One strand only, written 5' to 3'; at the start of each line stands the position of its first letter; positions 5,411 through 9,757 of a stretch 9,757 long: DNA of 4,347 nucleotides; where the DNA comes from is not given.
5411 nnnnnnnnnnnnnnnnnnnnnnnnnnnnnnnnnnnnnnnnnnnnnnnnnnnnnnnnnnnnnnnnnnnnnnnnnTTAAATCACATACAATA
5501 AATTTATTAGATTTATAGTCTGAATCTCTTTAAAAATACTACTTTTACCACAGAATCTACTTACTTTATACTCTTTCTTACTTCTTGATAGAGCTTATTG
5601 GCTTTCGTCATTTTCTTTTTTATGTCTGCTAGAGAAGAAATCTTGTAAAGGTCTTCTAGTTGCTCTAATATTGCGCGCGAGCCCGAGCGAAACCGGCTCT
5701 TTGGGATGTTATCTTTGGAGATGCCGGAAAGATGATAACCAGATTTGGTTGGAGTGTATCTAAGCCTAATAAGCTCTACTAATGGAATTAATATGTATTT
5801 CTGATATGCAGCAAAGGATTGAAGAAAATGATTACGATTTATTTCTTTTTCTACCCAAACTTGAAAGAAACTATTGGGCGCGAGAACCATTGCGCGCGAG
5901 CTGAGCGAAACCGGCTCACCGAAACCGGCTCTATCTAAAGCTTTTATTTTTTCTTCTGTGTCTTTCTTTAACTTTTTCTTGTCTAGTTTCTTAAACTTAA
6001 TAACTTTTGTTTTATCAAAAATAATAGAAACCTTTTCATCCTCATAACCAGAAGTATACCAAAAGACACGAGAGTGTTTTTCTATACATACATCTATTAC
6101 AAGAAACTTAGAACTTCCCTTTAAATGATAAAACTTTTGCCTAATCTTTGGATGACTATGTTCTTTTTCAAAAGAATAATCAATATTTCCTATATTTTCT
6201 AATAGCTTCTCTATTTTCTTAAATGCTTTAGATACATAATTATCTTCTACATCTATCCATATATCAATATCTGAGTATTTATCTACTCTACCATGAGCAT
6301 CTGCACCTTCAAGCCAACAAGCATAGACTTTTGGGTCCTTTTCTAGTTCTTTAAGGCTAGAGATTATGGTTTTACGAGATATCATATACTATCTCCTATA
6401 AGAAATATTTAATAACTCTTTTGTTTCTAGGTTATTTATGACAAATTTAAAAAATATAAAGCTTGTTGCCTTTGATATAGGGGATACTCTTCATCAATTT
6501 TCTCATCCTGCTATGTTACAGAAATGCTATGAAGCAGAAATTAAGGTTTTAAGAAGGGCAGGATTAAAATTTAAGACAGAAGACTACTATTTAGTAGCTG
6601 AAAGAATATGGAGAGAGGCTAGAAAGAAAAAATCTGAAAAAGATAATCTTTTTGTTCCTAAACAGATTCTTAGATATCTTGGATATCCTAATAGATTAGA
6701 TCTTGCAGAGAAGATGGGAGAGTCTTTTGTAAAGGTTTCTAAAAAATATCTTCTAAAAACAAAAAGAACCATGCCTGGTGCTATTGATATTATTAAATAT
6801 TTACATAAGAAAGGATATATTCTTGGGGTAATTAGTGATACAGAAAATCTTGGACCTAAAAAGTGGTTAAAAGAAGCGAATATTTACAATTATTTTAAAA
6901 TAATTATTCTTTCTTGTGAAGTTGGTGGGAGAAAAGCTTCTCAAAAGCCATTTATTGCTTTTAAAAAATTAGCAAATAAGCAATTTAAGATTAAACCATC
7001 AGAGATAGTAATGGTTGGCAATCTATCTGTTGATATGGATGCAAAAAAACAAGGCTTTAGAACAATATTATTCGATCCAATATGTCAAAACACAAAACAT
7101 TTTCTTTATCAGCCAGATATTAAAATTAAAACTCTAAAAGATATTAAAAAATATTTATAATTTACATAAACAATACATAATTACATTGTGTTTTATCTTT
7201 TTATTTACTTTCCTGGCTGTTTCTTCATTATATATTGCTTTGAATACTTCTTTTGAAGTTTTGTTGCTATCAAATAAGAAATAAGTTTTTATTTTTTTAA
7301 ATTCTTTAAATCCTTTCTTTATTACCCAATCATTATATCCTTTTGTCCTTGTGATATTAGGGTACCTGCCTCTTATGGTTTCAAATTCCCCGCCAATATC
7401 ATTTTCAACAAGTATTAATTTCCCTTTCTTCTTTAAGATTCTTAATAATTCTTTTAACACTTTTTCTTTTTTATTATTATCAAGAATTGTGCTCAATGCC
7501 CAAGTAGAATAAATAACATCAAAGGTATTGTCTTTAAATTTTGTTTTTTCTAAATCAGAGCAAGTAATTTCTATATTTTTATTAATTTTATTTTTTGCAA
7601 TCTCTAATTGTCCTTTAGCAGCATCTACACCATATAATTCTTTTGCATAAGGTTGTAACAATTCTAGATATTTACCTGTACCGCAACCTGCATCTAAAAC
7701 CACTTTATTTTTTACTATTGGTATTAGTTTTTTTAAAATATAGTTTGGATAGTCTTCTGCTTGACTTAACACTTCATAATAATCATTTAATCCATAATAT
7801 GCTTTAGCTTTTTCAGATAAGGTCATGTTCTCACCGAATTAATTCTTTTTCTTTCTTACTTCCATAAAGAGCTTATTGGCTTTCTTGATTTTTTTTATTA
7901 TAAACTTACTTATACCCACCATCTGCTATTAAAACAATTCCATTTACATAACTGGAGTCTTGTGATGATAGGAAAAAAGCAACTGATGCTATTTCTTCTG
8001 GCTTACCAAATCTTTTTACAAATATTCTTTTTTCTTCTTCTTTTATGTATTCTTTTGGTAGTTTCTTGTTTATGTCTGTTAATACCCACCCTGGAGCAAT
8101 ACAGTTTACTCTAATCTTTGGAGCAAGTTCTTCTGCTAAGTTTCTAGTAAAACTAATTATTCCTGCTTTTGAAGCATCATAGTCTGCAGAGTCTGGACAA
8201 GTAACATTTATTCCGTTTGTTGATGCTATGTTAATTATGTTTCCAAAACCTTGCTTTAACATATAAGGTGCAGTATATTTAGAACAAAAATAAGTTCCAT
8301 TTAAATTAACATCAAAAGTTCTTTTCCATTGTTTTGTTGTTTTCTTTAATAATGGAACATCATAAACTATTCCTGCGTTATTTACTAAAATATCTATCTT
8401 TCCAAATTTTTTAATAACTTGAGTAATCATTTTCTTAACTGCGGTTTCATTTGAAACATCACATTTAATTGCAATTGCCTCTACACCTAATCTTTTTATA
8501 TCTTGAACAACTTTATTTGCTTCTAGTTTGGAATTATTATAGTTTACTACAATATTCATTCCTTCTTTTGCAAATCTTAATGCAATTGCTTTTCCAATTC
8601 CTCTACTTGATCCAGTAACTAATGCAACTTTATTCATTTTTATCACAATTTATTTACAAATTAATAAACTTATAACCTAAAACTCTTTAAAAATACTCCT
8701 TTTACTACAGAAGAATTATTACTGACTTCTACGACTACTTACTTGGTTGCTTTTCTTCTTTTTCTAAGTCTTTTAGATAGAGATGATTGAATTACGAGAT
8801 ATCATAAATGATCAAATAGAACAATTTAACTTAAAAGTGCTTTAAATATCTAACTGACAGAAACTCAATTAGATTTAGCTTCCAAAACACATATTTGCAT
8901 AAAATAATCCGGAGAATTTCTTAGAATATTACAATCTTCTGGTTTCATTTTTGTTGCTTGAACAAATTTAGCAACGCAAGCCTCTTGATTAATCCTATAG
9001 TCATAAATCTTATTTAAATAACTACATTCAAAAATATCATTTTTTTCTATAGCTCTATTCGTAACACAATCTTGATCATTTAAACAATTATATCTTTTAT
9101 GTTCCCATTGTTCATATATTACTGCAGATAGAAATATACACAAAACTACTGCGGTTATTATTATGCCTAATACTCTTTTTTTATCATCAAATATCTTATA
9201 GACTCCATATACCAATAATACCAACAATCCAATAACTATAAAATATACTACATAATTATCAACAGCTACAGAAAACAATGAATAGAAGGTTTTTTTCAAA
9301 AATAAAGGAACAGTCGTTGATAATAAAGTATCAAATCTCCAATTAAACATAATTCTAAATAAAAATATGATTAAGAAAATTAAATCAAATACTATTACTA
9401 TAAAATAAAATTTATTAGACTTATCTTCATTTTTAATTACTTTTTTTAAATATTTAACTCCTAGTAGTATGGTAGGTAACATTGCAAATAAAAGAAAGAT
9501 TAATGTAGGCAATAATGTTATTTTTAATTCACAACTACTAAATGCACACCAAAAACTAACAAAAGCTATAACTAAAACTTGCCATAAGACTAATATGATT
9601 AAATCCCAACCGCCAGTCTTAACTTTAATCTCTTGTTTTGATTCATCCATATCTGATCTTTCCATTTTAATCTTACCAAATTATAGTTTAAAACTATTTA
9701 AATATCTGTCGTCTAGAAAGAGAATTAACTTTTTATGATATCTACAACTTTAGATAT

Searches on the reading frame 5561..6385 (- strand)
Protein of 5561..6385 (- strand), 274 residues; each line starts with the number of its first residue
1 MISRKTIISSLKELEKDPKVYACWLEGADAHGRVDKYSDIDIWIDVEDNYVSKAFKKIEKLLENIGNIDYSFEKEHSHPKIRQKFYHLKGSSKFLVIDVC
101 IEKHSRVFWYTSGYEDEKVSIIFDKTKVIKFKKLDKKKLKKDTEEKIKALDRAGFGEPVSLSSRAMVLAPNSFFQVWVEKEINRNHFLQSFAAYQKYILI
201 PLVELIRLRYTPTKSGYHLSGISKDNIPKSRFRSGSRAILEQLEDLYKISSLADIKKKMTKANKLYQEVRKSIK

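Call 3: search_protein_families(library=pfam, proteins=[window:5561-6385:-], max_evalue=0.1)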
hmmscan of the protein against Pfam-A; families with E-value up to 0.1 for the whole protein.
window:5561-6385:- (274 aa): 3 families
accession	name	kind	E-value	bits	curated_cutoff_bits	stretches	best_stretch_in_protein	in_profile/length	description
PF18765.7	Polbeta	-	0.001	19.6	26.9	1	13-68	6-64/93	Polymerase beta, Nucleotidyltransferase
PF01909.29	NTP_transf_2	-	0.0029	18.4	21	1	7-68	4-67/93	Nucleotidyltransferase domain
PF12387.13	Peptidase_C74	-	0.026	14.5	27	1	52-134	80-156/200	Pestivirus NS2 peptidase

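Call 4: search_protein_families(library=padloc, proteins=[window:5561-6385:-], max_evalue=0.1)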
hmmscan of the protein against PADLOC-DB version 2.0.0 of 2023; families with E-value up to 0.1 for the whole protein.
window:5561-6385:- (274 aa): 2 families
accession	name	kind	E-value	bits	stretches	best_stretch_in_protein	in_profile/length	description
PDLC04906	PDC-S09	-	0.00075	17.8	1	5-65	5-70/98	-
PDLC04903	PDC-S09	-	0.013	13.8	1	20-85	26-89/108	-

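Call 5: search_protein_families(library=ncbifam, proteins=[window:5561-6385:-], max_evalue=0.1)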
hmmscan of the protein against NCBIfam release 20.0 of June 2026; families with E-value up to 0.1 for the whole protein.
window:5561-6385:- (274 aa): 3 families
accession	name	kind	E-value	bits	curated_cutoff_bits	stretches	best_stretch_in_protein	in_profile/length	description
NF033182.0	linco_LnuG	exception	0.00036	20.3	525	1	1-127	1-123/267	lincosamide nucleotidyltransferase Lnu(G)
NF000235.3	linco_LnuB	exception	0.00049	19.8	525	1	1-57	1-57/267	lincosamide nucleotidyltransferase Lnu(B)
NF047752.1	MntA_antitoxin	equivalog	0.014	15.3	60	1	14-61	1-49/106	type VII toxin-antitoxin system MntA family adenylyltransferase antitoxin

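Call 6: search_protein_families(library=phrogs, proteins=[window:5561-6385:-], max_evalue=0.1)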
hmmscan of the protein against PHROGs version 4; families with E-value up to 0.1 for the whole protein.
window:5561-6385:- (274 aa): 0 families

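Call 43: search_solved_structures(query=window:5561-6385:-, max_evalue=1)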
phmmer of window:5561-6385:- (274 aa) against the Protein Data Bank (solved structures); distinct sequences matched with E-value up to 1: 1.
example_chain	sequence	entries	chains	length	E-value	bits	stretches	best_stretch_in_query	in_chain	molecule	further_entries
3jyy_A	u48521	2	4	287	0.0079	19.1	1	1-52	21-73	Lincosamide nucleotidyltransferase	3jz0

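Call 84: find_related_loci(query=window:5561-6385:-, collection=genome_contigs, flank=6000)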
Query window:5561-6385:- (274 aa) in genome_contigs; peptide patterns used: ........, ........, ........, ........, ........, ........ (x = any residue, [..] = any of these).
126 stretches matched a pattern; 1 encode a relative of the query (tblastn E <= 1e-3); 1 distinct loci.
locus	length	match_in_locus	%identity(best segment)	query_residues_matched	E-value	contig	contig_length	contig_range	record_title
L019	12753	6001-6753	35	2-271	9e-42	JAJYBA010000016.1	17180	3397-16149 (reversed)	MAG: Bacillota bacterium isolate BP8.bin49 NODE_4635_length_17180_cov_1.708321, whole genome shotgun sequence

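Call 99: search_protein_families(library=pfam, proteins=[L017:10857-11549:+], max_evalue=0.01)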
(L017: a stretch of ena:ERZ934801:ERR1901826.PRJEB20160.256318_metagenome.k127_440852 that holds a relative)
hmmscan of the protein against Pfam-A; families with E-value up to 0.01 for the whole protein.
L017:10857-11549:+ (230 aa): 1 family
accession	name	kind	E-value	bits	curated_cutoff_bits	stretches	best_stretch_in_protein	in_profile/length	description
PF01841.26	Transglut_core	-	0.00012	22.7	23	1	87-149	42-100/108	Transglutaminase-like superfamily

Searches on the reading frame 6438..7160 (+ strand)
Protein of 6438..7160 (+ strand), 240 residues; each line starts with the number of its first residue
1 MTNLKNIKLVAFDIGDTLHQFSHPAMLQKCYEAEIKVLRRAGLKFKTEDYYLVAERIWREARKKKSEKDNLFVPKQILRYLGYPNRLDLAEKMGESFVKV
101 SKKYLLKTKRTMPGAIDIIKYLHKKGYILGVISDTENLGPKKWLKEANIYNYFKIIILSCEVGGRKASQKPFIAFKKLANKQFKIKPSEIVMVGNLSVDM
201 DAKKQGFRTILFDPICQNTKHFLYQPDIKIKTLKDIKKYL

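Call 3: search_protein_families(library=pfam, proteins=[window:6438-7160:+], max_evalue=0.1)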
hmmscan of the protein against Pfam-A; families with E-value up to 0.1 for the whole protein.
window:6438-7160:+ (240 aa): 4 families
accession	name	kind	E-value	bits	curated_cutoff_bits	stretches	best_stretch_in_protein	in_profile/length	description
PF00702.32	Hydrolase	-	7.6e-14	53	26.4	1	7-202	1-186/191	haloacid dehalogenase-like hydrolase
PF13419.12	HAD_2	-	8.1e-13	49.3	23.8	1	76-210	47-176/178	Haloacid dehalogenase-like hydrolase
PF06888.18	Put_Phosphatase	-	0.0036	17.2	27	1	103-156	64-119/234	Putative Phosphatase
PF24694.1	LNS2_PITM1-3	-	0.1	13.1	27.7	0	97-153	9-67/124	PITM 1-3, LNS2 domain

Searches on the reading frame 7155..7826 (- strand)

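Call 3: search_protein_families(library=pfam, proteins=[window:7155-7826:-], max_evalue=0.1)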
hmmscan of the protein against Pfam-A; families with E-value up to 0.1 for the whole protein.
window:7155-7826:- (223 aa): 19 families
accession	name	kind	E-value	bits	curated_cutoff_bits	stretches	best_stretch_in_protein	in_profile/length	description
PF08241.18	Methyltransf_11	-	1.3e-22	80.7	21.2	1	44-139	1-95/95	Methyltransferase domain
PF13649.12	Methyltransf_25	-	2e-20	73.7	27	1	43-135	1-97/97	Methyltransferase domain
PF13847.12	Methyltransf_31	-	2.5e-15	56.9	27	1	38-143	2-113/145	Methyltransferase domain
PF13489.12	Methyltransf_23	-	2.7e-12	47.2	27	1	32-141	14-118/164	Methyltransferase domain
PF08242.18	Methyltransf_12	-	9.9e-12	45.9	30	1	44-137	1-98/98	Methyltransferase domain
PF01209.24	Ubie_methyltran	-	5.7e-09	36.1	20.1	1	35-141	43-153/233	ubiE/COQ5 methyltransferase family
PF07021.18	MetW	-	5.2e-08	33.2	21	1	39-133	13-104/193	Methionine biosynthesis protein MetW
PF05401.17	NodS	-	5.1e-07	30.2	24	1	43-139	47-144/201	Nodulation protein S (NodS)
PF05891.18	Methyltransf_PK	-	5.6e-07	29.7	27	1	33-171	49-191/218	AdoMet dependent proline di-methyltransferase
PF01728.25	FtsJ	-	1.7e-05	25.3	24.1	1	37-110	19-100/181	FtsJ-like methyltransferase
PF05175.20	MTS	-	1.9e-05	24.8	23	1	32-162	24-161/170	Methyltransferase small domain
PF20922.3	Anamorsin_N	-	2.6e-05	24.4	27.1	1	90-142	40-90/163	Anamorsin, N-terminal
PF01739.24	CheR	-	3.3e-05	23.9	27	1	54-142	90-176/195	CheR methyltransferase, SAM binding domain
PF08003.17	Methyltransf_9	-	0.00033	20.2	23.8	1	32-151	108-229/315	Protein of unknown function (DUF1698)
PF03848.20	TehB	-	0.0014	18.5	20.4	1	34-135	25-128/193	Tellurite resistance protein TehB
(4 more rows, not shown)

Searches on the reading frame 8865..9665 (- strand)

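Call 3: search_protein_families(library=pfam, proteins=[window:8865-9665:-], max_evalue=0.1)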
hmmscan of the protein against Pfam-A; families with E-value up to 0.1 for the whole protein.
window:8865-9665:- (266 aa): 1 family
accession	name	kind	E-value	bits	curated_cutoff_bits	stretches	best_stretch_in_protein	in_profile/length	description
PF07127.16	Nodulin_late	-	0.078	13.8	30.4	1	174-214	10-48/54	Late nodulin domain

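Call 5: search_protein_families(library=ncbifam, proteins=[window:8865-9665:-], max_evalue=0.1)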
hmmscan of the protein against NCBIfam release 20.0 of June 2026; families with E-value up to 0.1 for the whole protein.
window:8865-9665:- (266 aa): 1 family
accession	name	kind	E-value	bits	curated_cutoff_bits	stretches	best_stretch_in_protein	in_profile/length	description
TIGR04429.1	Phr_nterm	subfamily_domain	0.034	14.6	25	1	165-182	8-25/28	Phr family secreted Rap phosphatase inhibitor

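Call 6: search_protein_families(library=phrogs, proteins=[window:8865-9665:-], max_evalue=0.1)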
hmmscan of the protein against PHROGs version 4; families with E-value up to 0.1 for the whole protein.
window:8865-9665:- (266 aa): 1 family
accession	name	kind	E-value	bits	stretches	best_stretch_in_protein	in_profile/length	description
phrog_23438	-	unknown function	0.03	15.6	1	143-189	7-53/57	-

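Call 99: search_protein_families(library=pfam, proteins=[L017:10857-11549:+], max_evalue=0.01)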
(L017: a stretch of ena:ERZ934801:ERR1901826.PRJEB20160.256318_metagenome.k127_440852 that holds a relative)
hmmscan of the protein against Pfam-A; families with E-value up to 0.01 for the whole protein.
L017:10857-11549:+ (230 aa): 1 family
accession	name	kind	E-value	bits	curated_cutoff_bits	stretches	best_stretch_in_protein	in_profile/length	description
PF01841.26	Transglut_core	-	0.00012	22.7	23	1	87-149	42-100/108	Transglutaminase-like superfamily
